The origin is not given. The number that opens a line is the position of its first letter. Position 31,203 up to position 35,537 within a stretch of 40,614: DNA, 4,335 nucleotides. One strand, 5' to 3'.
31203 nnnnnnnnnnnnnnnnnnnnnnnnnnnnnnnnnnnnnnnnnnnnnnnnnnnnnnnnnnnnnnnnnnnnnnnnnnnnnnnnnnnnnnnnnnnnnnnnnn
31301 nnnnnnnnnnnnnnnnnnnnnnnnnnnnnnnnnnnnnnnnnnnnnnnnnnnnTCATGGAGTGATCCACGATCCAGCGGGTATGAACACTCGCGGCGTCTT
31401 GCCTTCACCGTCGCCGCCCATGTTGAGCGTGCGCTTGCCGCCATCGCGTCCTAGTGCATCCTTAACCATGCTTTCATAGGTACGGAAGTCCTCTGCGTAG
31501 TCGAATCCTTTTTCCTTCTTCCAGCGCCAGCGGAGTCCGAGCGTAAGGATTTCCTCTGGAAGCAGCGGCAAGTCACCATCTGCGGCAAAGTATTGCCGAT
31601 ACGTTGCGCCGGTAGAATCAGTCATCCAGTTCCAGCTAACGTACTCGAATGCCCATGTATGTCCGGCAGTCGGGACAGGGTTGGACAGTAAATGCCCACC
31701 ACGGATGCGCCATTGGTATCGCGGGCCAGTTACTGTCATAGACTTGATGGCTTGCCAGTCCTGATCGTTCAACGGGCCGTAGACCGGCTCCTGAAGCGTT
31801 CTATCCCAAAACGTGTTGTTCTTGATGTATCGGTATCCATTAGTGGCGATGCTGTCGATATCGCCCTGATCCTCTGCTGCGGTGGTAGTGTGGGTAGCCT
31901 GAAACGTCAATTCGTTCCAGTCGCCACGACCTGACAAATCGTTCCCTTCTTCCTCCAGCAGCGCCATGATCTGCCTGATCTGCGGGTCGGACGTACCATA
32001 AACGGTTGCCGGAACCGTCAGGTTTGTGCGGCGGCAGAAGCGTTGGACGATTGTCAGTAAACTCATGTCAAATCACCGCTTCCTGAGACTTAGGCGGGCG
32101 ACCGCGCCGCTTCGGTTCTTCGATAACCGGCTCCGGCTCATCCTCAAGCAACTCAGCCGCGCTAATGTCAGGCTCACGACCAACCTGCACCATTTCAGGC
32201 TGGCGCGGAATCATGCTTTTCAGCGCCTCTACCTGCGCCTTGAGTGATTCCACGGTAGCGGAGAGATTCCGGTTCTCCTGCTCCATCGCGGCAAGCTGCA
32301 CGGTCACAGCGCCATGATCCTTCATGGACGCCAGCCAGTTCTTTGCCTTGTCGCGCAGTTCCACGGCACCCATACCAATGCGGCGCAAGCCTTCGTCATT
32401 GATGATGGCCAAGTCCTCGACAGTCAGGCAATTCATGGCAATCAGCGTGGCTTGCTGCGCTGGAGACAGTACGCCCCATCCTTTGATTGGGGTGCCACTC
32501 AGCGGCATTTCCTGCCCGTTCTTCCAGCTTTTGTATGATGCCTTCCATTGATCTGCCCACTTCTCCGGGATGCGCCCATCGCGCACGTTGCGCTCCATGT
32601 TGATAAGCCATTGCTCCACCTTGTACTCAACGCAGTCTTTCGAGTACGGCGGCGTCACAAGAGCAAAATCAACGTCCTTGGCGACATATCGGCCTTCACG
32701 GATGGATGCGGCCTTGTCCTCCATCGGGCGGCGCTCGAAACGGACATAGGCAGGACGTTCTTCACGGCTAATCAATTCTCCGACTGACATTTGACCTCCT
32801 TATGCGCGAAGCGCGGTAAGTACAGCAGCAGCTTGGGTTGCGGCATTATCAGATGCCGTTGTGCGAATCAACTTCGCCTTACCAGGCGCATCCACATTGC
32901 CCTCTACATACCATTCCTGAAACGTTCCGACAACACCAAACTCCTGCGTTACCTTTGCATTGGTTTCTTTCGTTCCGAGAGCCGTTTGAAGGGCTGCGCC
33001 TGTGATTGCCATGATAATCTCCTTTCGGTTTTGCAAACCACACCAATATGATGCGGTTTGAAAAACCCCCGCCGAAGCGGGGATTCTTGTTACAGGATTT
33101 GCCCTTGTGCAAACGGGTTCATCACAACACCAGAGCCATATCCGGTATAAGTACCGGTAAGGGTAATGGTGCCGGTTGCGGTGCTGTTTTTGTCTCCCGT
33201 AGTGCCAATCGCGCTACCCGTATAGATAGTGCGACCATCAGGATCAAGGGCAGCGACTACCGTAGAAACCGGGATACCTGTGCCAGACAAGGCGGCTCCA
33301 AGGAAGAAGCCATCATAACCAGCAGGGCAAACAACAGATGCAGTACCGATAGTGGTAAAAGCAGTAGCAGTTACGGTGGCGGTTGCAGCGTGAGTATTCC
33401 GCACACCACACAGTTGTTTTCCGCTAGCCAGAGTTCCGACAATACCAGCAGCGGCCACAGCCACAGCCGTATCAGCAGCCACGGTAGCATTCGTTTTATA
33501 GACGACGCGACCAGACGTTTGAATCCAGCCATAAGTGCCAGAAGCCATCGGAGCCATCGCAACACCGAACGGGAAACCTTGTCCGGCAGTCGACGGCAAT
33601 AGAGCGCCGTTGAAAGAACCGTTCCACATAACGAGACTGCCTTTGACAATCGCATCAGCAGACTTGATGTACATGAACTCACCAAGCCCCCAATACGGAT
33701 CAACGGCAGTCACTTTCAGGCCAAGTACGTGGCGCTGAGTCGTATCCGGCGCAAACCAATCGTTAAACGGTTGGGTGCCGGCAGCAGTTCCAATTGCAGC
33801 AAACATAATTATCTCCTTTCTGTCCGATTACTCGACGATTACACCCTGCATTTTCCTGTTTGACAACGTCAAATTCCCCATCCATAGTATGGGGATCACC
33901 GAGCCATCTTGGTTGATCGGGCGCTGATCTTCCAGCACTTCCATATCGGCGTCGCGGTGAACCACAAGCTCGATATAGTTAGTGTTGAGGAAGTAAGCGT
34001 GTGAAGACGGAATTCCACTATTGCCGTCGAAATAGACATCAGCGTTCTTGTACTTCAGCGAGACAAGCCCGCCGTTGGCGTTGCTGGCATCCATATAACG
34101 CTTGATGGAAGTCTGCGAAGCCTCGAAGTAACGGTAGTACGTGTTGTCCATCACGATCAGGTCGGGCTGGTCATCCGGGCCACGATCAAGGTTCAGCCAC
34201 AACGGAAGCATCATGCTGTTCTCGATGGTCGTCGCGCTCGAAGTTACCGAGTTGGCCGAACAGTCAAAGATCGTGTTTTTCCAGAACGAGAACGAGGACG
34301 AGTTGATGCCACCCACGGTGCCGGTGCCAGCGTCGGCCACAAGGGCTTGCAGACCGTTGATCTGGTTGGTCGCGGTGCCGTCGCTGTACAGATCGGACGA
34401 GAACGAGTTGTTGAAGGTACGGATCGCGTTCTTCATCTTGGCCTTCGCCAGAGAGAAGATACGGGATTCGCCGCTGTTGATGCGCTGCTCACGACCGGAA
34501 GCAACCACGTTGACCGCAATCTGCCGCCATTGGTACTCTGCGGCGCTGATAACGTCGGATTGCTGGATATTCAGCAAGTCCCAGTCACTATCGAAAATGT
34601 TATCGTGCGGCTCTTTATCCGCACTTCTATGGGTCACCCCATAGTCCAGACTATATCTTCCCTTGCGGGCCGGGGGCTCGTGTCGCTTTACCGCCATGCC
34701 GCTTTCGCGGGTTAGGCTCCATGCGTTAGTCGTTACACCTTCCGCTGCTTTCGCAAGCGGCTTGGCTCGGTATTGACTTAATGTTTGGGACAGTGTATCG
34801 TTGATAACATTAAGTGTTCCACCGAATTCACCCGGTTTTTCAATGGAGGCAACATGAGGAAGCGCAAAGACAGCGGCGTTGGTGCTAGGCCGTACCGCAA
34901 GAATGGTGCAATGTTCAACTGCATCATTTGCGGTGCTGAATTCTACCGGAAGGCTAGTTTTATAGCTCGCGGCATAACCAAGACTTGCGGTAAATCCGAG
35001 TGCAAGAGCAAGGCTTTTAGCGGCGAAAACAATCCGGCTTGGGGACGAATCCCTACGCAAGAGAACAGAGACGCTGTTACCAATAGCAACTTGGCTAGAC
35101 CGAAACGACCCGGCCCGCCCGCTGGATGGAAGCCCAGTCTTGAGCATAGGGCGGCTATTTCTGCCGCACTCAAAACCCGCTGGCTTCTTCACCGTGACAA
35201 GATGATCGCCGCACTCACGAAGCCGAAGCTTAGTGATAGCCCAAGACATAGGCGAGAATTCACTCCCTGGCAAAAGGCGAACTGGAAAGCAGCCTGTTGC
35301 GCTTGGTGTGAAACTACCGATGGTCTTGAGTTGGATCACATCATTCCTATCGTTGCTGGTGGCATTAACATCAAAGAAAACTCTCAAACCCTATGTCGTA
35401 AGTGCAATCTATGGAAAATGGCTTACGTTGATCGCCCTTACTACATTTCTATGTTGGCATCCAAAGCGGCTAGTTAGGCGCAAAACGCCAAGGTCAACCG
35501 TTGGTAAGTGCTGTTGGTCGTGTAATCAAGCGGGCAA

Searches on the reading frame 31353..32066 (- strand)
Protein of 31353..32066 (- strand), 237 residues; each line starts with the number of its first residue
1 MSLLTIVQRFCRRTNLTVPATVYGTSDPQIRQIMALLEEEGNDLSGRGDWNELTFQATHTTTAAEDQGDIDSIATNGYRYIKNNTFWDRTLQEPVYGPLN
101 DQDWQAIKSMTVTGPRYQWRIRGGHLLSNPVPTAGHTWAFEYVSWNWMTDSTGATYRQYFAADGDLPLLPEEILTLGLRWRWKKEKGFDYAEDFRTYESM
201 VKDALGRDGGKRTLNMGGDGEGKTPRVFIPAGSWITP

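Call 36: search_protein_families(library=phrogs, proteins=[window:31353-32066:-], max_evalue=0.001)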
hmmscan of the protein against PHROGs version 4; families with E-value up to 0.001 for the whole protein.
window:31353-32066:- (237 aa): 1 family
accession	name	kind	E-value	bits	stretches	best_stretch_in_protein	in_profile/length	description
phrog_6013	-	tail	5e-45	154.3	1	1-219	1-216/228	tail protein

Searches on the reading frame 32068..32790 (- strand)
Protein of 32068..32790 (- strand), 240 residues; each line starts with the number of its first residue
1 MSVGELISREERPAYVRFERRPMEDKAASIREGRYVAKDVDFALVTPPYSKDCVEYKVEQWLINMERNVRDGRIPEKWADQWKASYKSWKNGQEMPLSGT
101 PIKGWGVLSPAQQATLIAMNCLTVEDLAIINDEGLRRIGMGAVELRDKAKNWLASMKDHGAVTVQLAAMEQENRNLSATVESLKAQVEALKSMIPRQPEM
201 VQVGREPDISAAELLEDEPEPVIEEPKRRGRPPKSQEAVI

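Call 36: search_protein_families(library=phrogs, proteins=[window:32068-32790:-], max_evalue=0.001)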
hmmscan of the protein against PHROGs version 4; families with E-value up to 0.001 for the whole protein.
window:32068-32790:- (240 aa): 1 family
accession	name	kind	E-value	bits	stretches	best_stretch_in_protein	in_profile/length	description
phrog_20268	-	unknown function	2.5e-12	48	1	70-189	65-179/227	-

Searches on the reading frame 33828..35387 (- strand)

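Call 13: search_protein_families(library=pfam, proteins=[window:33828-35387:-], max_evalue=0.01)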
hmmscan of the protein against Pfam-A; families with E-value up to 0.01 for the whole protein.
window:33828-35387:- (519 aa): 1 family
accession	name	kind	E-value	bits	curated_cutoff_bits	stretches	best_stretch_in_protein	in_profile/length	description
PF17236.8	SU10_MCP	-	0.0072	16.3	24.1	0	315-485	110-260/292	SU10 major capsid protein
